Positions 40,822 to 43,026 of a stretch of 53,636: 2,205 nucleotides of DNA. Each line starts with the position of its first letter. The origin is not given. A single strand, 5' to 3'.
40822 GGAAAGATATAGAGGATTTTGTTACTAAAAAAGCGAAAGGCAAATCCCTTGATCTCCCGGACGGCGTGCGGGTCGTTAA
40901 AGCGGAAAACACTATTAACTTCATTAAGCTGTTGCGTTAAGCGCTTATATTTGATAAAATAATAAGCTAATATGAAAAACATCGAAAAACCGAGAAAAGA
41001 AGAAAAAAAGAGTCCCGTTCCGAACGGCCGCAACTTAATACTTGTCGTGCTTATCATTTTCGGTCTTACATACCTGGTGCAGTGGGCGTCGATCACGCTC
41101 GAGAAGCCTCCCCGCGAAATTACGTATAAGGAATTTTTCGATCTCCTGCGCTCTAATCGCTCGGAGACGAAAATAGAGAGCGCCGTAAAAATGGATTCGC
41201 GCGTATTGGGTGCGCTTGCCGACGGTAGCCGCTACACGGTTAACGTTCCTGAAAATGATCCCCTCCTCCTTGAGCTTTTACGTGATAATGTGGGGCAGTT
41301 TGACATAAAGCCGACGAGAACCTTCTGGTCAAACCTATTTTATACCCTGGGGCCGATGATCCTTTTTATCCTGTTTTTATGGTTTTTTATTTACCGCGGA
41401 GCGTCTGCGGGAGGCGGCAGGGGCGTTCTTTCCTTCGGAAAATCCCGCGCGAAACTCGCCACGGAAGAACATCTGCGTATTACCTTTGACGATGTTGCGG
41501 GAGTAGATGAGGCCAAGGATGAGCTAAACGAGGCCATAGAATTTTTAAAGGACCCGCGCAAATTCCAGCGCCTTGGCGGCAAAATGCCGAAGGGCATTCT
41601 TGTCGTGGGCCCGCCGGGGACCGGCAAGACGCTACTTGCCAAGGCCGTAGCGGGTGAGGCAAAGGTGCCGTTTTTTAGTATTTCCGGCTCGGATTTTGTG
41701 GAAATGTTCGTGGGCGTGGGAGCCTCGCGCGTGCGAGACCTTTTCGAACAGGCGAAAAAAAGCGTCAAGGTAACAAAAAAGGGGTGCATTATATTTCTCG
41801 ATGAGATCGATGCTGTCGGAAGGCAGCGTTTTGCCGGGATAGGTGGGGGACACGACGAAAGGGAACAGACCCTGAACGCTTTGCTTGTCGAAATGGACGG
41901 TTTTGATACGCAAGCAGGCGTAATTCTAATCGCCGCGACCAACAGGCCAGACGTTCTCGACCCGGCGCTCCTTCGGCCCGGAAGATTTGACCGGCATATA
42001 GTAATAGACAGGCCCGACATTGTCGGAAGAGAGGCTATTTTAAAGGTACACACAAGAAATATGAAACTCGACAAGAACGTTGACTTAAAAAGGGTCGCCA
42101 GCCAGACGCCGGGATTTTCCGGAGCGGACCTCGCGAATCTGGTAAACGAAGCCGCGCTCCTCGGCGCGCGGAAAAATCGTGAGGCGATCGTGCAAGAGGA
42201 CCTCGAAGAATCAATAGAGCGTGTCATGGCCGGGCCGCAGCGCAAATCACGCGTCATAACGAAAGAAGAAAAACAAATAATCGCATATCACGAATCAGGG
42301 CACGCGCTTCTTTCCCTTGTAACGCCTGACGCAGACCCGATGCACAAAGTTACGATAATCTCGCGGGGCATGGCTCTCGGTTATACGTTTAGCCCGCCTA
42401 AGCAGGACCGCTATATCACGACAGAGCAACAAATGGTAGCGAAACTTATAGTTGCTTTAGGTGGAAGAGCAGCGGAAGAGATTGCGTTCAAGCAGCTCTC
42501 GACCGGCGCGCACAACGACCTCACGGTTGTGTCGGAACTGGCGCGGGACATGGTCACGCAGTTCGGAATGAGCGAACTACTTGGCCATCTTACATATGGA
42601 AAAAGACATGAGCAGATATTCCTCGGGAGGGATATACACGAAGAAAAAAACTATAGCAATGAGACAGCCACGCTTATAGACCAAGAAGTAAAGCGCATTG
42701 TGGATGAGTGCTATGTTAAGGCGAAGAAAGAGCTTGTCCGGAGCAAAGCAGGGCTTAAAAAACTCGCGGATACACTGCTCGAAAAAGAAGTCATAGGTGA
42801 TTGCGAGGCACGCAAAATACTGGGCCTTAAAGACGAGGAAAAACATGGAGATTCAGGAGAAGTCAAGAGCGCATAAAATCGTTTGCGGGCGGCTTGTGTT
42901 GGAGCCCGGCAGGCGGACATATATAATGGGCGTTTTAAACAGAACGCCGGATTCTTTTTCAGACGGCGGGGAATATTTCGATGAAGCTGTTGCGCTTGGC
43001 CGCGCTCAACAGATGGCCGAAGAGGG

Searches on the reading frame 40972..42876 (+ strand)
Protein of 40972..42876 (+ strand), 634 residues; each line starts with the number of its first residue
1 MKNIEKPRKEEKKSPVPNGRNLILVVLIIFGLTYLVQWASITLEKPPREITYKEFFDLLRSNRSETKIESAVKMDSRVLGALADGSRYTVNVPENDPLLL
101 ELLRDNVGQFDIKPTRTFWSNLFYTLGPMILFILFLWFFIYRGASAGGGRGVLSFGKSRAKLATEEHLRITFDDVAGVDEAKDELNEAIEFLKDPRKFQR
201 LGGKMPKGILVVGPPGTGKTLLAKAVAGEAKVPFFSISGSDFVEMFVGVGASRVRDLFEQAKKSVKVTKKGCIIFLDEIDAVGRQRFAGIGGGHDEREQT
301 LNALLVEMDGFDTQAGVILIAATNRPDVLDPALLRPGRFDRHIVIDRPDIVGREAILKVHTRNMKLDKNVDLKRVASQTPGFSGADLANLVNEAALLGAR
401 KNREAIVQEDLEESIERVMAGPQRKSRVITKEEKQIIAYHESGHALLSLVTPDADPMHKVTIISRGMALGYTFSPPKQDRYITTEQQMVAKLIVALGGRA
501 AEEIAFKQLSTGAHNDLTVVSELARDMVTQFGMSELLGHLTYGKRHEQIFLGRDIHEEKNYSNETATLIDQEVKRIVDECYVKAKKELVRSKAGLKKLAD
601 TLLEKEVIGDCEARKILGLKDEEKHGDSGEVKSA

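Call 91: find_homologous_proteins(query=window:40972-42876:+, max_evalue=1e-50)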
Query window:40972-42876:+ (634 aa): 8000 proteins with E <= 1e-50 among 8000 candidates; the best 120 are listed.
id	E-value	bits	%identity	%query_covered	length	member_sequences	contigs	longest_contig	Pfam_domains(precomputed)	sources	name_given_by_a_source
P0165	0.0e+0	1405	100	100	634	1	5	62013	PF06068.20,PF00004.36,PF17862.8,PF01434.25,PF07728.21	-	-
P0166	0.0e+0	1245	89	97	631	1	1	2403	PF06068.20,PF06480.21,PF00004.36,PF17862.8,PF01434.25,PF07728.21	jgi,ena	-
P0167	0.0e+0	1145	81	99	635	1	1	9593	PF06068.20,PF06480.21,PF00004.36,PF17862.8,PF01434.25,PF07728.21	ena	-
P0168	0.0e+0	1143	81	97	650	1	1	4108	PF06068.20,PF00004.36,PF17862.8,PF01434.25,PF07728.21,PF13191.13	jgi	-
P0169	0.0e+0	1139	82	96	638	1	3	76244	PF06068.20,PF06480.21,PF00004.36,PF17862.8,PF01434.25,PF07728.21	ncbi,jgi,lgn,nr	ncbi:MAG: ATP-dependent zinc metalloprotease FtsH [Candidatus Omnitrophica bacterium]|nr:ATP-depende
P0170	0.0e+0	1138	79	99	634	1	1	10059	PF06068.20,PF00004.36,PF17862.8,PF01434.25,PF07728.21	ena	-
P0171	0.0e+0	1136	79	99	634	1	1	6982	PF06068.20,PF00004.36,PF17862.8,PF01434.25,PF07728.21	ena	-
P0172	0.0e+0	1136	79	99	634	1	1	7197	PF06068.20,PF00004.36,PF17862.8,PF01434.25,PF07728.21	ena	-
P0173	0.0e+0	1133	81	98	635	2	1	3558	PF06480.21,PF00004.36,PF17862.8,PF01434.25,PF07728.21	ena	-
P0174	0.0e+0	1131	80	98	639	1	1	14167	PF06068.20,PF06480.21,PF00004.36,PF17862.8,PF01434.25,PF07728.21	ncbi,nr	ncbi:MAG: ATP-dependent zinc metalloprotease FtsH [Candidatus Omnitrophica bacterium]|nr:ATP-depende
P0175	0.0e+0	1129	79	98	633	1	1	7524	PF06068.20,PF23902.1,PF00004.36,PF17862.8,PF01434.25,PF07728.21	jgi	-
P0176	0.0e+0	1120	78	100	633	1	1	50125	PF06068.20,PF06480.21,PF00004.36,PF17862.8,PF01434.25,PF07728.21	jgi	-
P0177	0.0e+0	1116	78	99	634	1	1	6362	PF06068.20,PF06480.21,PF00004.36,PF13401.13,PF17862.8,PF01434.25,PF07728.21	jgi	jgi:cell division protease FtsH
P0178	0.0e+0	1115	83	94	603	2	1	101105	PF06068.20,PF00004.36,PF17862.8,PF01434.25,PF07728.21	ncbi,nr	ncbi:MAG: ATP-dependent zinc metalloprotease FtsH [Candidatus Omnitrophica bacterium]|nr:ATP-depende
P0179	0.0e+0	1114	80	96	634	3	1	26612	PF07724.21,PF06068.20,PF23902.1,PF00004.36,PF17862.8,PF01434.25,PF07728.21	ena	-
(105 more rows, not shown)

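Call 92: find_encoding_contigs(protein=P0169, flank=10000, max_places=2)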
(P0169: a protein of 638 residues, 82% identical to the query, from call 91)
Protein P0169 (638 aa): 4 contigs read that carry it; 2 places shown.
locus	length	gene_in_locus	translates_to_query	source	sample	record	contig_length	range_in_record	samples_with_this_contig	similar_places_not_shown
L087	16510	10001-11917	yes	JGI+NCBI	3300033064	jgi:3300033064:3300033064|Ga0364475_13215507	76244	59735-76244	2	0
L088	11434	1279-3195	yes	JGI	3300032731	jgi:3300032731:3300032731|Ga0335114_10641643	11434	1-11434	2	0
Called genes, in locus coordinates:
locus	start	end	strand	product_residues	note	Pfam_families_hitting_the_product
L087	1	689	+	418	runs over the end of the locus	PF07498:Rho_N, PF07497:Rho_RNA_bind, PF00006:ATP-synt_ab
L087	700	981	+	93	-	PF01197:Ribosomal_L31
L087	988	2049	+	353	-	PF03462:PCRF, PF00472:RF-1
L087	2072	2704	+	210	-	PF05175:MTS, PF01209:Ubie_methyltran (weak), PF06325:PrmA, PF09445:Methyltransf_15 (weak), PF13847:Methyltransf_31, PF08241:Methyltransf_11 (weak), PF08242:Methyltransf_12 (weak), PF13649:Methyltransf_25, +1 more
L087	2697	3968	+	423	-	PF00275:EPSP_synthase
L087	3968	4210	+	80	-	PF00886:Ribosomal_S16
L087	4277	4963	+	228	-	PF01746:tRNA_m1G_MT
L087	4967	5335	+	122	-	PF01245:Ribosomal_L19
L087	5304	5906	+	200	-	PF01351:RNase_HII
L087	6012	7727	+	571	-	PF01268:FTHFS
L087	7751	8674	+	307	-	PF02424:ApbE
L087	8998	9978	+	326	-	PF01171:ATP_bind_3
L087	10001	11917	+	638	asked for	PF06480:FtsH_ext (weak), PF06068:TIP49 (weak), PF00004:AAA, PF07728:AAA_5, PF17862:AAA_lid_3, PF01434:Peptidase_M41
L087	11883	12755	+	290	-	PF00809:Pterin_bind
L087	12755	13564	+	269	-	PF19293:CdaA_N (weak), PF02457:DAC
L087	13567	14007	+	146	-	PF07949:YbbR (weak)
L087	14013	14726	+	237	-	PF03740:PdxJ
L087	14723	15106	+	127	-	PF01648:ACPS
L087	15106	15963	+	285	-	PF01256:Carb_kinase, PF02110:HK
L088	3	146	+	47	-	?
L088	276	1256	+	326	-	PF01171:ATP_bind_3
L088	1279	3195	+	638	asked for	PF06480:FtsH_ext (weak), PF06068:TIP49 (weak), PF00004:AAA, PF07728:AAA_5, PF17862:AAA_lid_3, PF01434:Peptidase_M41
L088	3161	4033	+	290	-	PF00809:Pterin_bind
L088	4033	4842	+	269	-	PF19293:CdaA_N (weak), PF02457:DAC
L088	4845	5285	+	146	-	PF07949:YbbR (weak)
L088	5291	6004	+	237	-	PF03740:PdxJ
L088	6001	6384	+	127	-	PF01648:ACPS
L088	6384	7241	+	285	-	PF01256:Carb_kinase, PF02110:HK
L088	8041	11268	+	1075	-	-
